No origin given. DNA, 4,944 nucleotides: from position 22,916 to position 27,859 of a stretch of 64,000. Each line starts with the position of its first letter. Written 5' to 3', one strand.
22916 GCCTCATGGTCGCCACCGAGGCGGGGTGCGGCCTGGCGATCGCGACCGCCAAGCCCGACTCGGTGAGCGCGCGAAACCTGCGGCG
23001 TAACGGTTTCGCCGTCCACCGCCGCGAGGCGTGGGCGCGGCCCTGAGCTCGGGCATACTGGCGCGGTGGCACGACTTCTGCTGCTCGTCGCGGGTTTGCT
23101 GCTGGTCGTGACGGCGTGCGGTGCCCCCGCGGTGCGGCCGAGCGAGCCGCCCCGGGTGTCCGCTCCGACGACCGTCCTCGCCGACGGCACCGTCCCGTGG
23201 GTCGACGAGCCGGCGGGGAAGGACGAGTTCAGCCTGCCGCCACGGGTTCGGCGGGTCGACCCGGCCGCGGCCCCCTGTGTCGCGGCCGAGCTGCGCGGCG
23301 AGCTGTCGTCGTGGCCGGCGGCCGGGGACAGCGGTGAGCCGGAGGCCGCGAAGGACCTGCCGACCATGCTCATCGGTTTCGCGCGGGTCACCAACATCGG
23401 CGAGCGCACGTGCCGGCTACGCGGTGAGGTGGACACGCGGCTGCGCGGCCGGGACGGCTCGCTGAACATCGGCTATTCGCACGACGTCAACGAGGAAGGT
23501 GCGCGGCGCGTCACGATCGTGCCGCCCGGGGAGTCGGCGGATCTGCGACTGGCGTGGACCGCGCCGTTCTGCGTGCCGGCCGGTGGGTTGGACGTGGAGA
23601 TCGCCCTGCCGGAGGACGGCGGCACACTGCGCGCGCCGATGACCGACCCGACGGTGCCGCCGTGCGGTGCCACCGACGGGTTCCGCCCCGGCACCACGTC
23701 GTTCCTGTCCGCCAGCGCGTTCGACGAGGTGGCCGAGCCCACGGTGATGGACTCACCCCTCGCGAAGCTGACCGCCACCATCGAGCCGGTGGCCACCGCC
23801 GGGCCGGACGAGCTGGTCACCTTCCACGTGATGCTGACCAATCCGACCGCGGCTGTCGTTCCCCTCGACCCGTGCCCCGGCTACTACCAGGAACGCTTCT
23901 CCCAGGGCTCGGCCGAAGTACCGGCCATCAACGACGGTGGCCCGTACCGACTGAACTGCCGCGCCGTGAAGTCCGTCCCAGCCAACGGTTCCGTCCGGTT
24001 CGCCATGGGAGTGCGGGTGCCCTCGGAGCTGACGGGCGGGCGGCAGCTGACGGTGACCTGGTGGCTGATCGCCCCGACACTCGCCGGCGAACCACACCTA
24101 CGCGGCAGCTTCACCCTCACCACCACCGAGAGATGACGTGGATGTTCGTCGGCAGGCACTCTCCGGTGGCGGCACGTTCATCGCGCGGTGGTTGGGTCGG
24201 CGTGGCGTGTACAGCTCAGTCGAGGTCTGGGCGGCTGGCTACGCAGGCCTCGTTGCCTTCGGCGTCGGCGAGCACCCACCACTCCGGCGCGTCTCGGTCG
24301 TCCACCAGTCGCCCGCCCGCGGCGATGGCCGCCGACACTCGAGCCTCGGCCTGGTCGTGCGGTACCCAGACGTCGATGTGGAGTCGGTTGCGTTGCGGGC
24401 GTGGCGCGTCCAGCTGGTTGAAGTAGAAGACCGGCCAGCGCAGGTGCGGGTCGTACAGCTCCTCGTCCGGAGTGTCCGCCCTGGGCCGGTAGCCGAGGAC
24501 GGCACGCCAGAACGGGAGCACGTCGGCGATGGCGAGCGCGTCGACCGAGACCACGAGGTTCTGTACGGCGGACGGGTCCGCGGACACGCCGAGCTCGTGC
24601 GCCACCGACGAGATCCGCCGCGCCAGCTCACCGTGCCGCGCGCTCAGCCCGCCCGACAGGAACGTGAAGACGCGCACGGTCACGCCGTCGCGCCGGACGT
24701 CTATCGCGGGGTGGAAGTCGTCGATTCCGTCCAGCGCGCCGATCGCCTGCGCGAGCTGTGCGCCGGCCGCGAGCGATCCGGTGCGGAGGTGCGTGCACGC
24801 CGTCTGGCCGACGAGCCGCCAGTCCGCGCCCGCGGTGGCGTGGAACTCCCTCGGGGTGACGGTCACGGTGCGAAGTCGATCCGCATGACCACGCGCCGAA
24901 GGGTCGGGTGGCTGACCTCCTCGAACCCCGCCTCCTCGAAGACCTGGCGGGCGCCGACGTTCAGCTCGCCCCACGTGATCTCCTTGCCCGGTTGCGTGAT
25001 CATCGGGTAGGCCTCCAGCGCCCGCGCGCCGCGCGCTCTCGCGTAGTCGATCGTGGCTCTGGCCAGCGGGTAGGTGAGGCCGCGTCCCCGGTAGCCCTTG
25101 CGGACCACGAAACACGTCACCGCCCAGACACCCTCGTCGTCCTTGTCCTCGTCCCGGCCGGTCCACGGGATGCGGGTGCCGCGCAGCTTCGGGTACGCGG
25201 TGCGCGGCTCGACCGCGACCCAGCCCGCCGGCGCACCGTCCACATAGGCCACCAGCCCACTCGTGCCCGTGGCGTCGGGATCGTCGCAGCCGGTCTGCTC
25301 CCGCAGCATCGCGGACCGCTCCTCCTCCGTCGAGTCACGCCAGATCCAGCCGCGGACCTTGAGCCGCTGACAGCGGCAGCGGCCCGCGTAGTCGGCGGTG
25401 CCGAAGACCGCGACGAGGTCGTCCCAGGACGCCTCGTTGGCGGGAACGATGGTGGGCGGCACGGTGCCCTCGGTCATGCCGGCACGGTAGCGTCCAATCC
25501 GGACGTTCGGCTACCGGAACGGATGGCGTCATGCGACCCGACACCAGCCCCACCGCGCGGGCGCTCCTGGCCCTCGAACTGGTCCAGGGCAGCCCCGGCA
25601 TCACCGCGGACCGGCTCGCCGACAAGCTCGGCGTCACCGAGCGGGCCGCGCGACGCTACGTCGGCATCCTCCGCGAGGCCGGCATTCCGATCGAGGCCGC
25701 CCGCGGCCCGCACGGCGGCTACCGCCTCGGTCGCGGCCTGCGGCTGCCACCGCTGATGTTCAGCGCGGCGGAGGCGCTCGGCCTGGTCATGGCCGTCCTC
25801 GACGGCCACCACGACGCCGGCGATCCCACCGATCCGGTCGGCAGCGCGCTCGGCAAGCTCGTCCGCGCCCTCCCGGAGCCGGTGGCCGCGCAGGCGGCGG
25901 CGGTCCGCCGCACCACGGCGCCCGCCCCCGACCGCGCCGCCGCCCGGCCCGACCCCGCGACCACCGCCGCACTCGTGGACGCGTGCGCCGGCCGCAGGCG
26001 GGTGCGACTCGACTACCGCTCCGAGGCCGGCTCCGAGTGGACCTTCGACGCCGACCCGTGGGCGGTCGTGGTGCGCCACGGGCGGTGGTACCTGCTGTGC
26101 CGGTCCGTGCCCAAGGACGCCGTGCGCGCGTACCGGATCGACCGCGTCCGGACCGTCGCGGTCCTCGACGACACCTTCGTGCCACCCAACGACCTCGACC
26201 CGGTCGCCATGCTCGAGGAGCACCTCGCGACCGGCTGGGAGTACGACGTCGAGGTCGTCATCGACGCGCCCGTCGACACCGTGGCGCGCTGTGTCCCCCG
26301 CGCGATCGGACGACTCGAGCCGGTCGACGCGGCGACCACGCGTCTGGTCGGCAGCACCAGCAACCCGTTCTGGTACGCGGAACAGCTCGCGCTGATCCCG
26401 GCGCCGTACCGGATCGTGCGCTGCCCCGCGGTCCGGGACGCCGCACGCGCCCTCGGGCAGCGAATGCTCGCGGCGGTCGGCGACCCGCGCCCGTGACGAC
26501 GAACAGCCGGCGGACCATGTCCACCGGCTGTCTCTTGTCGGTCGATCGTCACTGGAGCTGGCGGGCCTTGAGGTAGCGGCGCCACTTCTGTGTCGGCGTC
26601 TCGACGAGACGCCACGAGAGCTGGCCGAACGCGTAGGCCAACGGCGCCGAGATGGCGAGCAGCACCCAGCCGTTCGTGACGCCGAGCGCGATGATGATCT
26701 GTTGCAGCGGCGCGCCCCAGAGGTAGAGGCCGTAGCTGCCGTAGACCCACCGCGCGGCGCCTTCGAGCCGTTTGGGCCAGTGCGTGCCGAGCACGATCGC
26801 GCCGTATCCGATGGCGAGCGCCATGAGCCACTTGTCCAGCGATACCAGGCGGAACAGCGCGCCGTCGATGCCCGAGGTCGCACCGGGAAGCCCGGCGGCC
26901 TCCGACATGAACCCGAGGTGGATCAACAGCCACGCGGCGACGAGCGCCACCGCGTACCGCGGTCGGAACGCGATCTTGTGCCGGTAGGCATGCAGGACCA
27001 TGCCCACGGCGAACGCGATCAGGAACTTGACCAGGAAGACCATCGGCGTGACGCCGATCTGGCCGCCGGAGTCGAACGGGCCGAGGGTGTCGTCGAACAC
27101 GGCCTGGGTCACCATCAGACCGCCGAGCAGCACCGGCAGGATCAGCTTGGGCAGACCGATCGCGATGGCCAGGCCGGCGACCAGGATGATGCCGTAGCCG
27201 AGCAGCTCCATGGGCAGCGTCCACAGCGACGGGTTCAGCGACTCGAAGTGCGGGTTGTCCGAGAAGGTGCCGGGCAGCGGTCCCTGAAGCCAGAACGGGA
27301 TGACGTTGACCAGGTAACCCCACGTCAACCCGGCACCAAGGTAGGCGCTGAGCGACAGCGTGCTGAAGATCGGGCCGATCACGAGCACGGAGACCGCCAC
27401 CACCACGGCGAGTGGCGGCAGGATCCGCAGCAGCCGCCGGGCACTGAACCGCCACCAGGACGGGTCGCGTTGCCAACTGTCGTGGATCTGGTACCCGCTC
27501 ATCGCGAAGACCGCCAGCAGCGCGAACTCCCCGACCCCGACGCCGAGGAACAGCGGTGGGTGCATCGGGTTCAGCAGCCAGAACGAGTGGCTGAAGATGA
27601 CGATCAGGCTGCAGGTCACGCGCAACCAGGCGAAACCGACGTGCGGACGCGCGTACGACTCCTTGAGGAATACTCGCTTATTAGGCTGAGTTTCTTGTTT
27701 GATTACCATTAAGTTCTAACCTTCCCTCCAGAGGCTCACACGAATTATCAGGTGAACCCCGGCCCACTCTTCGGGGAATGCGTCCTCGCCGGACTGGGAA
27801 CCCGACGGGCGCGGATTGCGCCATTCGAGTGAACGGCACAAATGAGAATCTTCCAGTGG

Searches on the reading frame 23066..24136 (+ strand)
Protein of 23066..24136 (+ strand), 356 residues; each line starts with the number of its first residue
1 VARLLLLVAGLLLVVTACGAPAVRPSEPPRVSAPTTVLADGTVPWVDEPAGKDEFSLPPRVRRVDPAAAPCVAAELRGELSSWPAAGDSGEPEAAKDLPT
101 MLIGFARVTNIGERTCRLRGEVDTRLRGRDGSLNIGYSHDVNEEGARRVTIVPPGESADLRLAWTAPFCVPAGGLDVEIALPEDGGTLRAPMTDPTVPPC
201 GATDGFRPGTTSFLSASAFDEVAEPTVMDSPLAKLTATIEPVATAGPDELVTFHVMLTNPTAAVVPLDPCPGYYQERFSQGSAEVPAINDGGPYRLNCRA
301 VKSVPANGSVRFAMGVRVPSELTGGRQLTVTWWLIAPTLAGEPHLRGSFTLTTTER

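Call 12: search_protein_families(library=pfam, proteins=[window:23066-24136:+], max_evalue=0.001)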
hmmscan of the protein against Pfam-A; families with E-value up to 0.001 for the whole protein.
window:23066-24136:+ (356 aa): 1 family
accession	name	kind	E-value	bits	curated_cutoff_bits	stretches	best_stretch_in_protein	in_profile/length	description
PF14016.12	DUF4232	-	5.5e-06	27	27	1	107-168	24-83/129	Domain of unknown function (DUF4232)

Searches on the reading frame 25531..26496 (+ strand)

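Call 12: search_protein_families(library=pfam, proteins=[window:25531-26496:+], max_evalue=0.001)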
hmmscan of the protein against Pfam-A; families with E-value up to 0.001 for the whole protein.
window:25531-26496:+ (321 aa): 4 families
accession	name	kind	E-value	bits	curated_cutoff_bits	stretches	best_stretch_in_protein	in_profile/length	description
PF13280.12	WYL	-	3e-16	59.6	21.8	1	145-210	3-69/70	WYL domain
PF08279.18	HTH_11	-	2.8e-13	50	25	1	12-65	3-55/55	HTH domain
PF02082.26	Rrf2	-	1.4e-06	29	30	1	9-69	9-68/132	Iron-dependent Transcriptional regulator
PF13412.12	HTH_24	-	0.00022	21.2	21.9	1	15-52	9-46/48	Winged helix-turn-helix DNA-binding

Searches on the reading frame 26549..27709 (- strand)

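Call 12: search_protein_families(library=pfam, proteins=[window:26549-27709:-], max_evalue=0.001)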
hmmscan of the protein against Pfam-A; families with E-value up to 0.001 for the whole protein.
window:26549-27709:- (386 aa): 1 family
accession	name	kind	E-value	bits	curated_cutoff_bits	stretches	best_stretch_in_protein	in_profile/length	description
PF01757.29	Acyl_transf_3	-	2.3e-09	37.2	31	1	26-361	4-320/326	Acyltransferase domain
